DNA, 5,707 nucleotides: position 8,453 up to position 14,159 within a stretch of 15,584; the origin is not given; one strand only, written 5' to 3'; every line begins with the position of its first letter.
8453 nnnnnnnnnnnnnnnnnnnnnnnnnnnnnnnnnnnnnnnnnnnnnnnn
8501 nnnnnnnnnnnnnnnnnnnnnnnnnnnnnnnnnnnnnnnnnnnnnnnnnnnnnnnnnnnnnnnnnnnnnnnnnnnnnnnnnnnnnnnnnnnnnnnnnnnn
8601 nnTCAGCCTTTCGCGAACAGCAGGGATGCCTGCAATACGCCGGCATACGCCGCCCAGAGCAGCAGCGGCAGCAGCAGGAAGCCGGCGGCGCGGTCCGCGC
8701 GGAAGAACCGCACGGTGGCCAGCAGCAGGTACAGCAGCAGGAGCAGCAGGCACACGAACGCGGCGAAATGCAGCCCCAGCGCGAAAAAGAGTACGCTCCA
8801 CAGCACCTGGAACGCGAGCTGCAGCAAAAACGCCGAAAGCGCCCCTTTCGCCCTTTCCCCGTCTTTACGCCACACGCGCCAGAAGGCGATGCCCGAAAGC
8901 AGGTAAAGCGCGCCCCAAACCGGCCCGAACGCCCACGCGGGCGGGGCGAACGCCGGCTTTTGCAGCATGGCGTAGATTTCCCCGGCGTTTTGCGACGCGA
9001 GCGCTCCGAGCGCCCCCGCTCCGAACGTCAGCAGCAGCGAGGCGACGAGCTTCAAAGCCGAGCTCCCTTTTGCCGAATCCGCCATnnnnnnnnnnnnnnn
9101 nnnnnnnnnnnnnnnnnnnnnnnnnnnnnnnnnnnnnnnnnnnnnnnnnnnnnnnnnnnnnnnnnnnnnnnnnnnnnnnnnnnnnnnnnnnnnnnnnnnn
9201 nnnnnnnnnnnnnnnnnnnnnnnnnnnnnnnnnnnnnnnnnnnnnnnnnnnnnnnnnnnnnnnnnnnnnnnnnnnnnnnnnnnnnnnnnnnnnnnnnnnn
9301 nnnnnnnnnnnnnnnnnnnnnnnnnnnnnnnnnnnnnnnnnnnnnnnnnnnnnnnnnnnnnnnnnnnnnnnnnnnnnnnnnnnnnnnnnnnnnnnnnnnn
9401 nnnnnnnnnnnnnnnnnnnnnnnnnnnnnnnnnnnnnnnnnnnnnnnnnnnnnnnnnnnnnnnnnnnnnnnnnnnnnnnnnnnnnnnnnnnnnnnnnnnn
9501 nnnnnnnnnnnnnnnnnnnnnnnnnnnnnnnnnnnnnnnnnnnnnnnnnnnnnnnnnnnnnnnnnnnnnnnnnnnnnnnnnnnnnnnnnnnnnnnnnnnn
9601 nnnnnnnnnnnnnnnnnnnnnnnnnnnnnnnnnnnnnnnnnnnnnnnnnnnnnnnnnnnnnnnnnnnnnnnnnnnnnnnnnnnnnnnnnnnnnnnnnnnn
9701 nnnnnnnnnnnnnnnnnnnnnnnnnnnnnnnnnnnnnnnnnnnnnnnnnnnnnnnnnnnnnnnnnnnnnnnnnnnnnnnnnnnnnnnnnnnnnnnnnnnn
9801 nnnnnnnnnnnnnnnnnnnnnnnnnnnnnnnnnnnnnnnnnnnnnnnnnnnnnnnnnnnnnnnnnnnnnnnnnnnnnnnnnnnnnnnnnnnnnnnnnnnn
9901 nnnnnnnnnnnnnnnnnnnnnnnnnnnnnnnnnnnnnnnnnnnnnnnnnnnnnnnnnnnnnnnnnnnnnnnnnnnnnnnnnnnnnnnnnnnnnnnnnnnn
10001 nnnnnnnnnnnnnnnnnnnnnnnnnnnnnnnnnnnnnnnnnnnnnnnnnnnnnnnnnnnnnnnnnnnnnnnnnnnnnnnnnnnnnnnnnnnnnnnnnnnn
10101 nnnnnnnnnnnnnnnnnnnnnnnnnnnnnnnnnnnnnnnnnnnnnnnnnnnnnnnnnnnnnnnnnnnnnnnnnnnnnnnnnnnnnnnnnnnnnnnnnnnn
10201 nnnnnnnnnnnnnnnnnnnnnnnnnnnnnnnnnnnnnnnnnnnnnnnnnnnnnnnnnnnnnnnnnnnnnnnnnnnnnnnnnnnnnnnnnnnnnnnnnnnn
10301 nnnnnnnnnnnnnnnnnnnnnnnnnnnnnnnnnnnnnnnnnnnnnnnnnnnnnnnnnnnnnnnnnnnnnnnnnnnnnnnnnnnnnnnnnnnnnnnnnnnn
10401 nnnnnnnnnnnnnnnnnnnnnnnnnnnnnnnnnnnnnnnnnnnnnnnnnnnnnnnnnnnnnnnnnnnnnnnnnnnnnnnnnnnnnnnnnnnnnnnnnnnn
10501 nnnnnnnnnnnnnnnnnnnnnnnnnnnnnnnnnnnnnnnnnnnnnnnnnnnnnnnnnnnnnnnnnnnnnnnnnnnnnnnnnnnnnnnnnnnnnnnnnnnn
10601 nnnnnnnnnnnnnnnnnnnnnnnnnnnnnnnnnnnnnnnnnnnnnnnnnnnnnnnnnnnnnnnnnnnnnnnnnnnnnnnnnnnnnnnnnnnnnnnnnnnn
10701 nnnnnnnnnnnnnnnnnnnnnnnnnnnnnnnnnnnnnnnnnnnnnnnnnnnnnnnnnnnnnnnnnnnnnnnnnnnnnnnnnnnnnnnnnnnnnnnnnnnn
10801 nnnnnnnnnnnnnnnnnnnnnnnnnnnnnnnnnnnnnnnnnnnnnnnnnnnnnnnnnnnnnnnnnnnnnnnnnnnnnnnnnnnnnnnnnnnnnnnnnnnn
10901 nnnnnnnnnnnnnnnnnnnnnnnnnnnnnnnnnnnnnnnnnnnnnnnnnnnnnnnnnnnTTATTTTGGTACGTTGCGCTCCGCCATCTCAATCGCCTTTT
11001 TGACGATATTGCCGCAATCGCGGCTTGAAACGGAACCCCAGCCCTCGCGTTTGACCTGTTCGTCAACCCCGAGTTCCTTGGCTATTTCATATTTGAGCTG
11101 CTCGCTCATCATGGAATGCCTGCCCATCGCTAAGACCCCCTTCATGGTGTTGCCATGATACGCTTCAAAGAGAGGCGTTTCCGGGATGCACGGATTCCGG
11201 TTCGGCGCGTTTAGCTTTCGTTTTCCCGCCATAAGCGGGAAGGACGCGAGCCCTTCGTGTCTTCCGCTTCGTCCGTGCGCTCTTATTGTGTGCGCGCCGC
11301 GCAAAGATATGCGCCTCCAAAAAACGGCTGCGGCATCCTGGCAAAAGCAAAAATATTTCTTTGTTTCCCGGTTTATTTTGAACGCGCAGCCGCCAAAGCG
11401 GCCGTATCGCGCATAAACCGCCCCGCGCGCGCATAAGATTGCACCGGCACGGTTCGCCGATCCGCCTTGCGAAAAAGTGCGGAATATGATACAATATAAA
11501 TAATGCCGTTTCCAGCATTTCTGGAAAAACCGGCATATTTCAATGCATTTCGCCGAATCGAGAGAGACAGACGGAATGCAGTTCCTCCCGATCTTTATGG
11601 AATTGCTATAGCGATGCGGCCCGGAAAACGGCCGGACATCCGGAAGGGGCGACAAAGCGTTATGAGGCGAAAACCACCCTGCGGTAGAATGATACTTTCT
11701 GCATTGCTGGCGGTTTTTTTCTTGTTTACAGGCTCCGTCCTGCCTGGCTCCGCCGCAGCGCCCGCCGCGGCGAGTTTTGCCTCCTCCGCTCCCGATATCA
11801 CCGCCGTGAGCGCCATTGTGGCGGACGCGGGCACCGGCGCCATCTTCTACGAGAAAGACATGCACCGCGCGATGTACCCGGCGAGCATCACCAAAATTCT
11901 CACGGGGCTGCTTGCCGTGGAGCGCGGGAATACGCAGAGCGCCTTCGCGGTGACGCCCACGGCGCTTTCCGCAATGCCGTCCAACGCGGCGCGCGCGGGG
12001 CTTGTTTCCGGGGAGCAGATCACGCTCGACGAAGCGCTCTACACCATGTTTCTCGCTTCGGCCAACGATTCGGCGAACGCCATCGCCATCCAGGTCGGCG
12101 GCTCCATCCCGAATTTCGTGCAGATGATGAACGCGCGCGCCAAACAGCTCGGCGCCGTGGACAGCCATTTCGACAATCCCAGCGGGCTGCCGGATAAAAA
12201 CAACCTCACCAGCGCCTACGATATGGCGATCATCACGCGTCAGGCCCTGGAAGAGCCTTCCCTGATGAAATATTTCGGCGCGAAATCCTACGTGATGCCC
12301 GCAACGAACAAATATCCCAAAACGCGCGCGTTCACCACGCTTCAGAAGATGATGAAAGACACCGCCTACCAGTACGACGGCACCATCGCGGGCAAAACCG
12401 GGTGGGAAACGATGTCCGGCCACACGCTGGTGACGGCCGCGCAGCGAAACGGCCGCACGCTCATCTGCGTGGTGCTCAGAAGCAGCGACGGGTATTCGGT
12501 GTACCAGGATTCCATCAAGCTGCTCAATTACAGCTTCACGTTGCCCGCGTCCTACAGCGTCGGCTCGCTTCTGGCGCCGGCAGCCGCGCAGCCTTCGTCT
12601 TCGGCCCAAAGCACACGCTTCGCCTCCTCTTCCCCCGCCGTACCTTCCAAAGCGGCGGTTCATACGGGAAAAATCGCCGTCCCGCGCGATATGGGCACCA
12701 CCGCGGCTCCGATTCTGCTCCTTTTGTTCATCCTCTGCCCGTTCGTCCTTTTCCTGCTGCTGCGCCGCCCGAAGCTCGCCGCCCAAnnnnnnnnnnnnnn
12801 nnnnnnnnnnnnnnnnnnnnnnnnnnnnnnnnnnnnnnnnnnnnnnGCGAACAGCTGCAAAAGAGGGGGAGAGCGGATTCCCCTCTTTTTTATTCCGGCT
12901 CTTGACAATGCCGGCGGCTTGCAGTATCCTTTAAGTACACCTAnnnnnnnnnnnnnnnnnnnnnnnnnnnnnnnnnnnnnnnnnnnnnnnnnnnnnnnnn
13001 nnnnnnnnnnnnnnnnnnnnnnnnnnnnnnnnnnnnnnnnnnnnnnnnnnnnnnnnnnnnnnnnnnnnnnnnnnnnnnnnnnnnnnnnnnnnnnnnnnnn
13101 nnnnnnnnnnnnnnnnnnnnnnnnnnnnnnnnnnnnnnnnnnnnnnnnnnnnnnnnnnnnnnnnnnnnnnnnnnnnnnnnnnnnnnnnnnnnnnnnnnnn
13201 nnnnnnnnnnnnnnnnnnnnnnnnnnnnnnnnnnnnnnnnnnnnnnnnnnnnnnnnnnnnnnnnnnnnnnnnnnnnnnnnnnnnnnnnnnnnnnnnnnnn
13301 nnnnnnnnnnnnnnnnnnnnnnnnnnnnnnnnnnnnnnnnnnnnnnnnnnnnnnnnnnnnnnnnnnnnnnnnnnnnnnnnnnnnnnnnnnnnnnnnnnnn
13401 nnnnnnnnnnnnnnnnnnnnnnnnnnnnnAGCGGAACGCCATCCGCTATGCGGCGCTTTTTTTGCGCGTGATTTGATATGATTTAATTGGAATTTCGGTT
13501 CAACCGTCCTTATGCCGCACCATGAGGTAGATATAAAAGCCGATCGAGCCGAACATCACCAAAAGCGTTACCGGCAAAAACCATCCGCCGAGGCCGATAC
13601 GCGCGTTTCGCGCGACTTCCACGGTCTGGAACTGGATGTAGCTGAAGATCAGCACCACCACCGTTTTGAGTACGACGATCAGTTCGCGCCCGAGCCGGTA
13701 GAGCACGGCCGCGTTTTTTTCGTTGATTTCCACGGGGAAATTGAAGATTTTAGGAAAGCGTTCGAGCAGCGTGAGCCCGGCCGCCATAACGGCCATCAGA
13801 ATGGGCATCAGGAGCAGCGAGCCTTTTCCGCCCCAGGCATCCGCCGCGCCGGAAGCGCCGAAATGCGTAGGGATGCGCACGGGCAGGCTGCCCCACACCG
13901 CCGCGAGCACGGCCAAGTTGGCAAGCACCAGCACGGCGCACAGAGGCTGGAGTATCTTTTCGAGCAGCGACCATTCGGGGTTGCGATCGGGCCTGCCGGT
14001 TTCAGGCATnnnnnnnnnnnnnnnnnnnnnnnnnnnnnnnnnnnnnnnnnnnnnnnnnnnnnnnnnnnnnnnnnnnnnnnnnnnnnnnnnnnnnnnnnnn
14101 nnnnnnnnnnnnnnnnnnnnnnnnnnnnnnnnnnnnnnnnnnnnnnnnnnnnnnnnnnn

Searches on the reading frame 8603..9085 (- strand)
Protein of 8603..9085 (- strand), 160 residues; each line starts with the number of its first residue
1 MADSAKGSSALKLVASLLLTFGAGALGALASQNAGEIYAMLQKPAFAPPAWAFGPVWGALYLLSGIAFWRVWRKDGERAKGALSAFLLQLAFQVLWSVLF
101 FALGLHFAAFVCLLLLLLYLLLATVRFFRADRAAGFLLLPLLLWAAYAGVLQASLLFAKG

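Call 55: find_homologous_proteins(query=window:8603-9085:-, max_evalue=1e-20)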
Query window:8603-9085:- (160 aa): 51 proteins with E <= 1e-20 among 1309 candidates.
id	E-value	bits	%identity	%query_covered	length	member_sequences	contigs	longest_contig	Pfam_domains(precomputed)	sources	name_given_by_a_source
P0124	3.7e-83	295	92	99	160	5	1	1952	PF03073.21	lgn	-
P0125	3.2e-52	195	66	81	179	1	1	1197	PF03073.21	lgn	-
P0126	3.3e-46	175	67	86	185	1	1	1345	PF03073.21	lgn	-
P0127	3.9e-37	146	47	98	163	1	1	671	PF03073.21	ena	-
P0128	2.0e-35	140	51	80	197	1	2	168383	PF03073.21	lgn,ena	-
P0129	1.6e-33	134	47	80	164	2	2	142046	PF03073.21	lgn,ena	-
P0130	9.2e-29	119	48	94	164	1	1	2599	PF03073.21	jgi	jgi:benzodiazapine receptor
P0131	1.1e-28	118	45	93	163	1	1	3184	PF03073.21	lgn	-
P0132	8.6e-28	115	48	94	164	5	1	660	PF03073.21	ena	-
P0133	5.7e-26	110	53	74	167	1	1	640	PF03073.21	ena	-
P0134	2.5e-25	107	47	93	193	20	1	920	PF03073.21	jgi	jgi:benzodiazapine receptor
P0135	2.5e-25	107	42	97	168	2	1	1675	PF03073.21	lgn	-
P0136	2.6e-25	107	49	92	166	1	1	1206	PF03073.21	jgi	jgi:tryptophan-rich sensory protein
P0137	2.8e-25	107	48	92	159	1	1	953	PF03073.21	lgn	-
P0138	5.0e-25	107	49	93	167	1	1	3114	PF03073.21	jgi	jgi:translocator protein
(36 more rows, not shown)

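Call 56: find_encoding_contigs(protein=P0124, flank=2000, max_places=4)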
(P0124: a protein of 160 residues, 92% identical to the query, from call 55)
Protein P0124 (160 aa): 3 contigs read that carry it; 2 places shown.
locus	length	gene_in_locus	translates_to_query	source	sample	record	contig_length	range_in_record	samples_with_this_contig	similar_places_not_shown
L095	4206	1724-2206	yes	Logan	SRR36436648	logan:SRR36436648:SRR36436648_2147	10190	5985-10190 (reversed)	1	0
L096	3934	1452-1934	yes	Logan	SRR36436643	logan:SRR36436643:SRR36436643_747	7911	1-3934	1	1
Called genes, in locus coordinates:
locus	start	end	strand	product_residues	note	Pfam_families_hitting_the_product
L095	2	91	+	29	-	?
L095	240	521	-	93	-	PF07875:Coat_F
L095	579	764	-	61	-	-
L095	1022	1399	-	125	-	PF02452:PemK_toxin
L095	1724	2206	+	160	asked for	PF03073:TspO_MBR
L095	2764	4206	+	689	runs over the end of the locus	PF01145:Band_7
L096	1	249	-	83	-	?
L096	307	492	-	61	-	-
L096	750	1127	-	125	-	PF02452:PemK_toxin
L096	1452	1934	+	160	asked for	PF03073:TspO_MBR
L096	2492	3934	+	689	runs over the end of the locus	PF01145:Band_7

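Call 57: find_encoding_contigs(protein=P0126, flank=2000, max_places=3)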
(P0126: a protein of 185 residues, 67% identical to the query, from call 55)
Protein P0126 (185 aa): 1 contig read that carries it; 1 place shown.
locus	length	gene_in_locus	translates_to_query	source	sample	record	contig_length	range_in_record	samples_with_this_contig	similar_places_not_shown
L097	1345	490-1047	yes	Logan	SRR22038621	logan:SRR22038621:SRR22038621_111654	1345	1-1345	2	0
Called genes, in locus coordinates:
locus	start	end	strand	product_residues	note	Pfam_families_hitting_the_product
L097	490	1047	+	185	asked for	PF03073:TspO_MBR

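Call 58: find_encoding_contigs(protein=P0125, flank=2000, max_places=3)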
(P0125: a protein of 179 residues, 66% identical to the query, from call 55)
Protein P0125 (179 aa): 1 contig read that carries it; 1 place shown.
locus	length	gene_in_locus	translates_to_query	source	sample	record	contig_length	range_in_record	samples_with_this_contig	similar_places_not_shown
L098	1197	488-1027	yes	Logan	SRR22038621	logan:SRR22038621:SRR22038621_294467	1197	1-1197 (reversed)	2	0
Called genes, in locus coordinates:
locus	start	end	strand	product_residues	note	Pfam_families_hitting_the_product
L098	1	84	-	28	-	?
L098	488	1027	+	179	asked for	PF03073:TspO_MBR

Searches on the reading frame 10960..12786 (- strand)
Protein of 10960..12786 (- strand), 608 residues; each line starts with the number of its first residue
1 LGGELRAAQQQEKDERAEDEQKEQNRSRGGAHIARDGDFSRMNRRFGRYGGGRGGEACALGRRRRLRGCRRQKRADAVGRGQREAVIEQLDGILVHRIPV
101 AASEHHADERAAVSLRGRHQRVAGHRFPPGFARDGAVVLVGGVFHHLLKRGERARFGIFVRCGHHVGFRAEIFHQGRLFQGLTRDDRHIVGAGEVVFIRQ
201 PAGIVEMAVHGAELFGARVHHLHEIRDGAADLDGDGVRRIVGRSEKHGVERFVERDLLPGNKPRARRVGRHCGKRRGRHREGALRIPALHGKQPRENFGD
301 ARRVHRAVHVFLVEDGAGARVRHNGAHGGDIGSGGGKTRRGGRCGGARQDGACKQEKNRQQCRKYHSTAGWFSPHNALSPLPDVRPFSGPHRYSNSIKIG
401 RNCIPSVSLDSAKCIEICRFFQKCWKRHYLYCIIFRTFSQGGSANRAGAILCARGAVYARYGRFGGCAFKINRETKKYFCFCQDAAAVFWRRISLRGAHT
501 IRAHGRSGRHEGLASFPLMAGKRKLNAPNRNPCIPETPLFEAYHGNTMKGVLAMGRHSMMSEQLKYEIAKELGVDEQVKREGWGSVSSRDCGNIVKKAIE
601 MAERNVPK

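Call 7: search_protein_families(library=pfam, proteins=[window:10960-12786:-])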
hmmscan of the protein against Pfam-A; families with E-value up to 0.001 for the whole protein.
window:10960-12786:- (608 aa): 1 family
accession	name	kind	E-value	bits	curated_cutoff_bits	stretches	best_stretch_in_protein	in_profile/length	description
PF00269.25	SASP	-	6.7e-08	32.8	22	1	562-605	13-58/59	Small, acid-soluble spore proteins, alpha/beta type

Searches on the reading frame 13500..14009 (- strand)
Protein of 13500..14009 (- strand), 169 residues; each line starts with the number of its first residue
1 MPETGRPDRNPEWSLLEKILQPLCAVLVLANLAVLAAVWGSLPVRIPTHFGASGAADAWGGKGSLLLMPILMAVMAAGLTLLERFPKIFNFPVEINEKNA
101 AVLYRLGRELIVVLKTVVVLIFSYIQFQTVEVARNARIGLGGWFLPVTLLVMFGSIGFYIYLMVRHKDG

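Call 7: search_protein_families(library=pfam, proteins=[window:13500-14009:-])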
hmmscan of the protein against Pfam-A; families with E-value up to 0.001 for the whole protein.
window:13500-14009:- (169 aa): 1 family
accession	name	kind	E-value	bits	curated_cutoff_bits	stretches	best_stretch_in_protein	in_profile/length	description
PF07853.16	DUF1648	-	2.2e-16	59.7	28.7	1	26-72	1-48/49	Domain of unknown function (DUF1648)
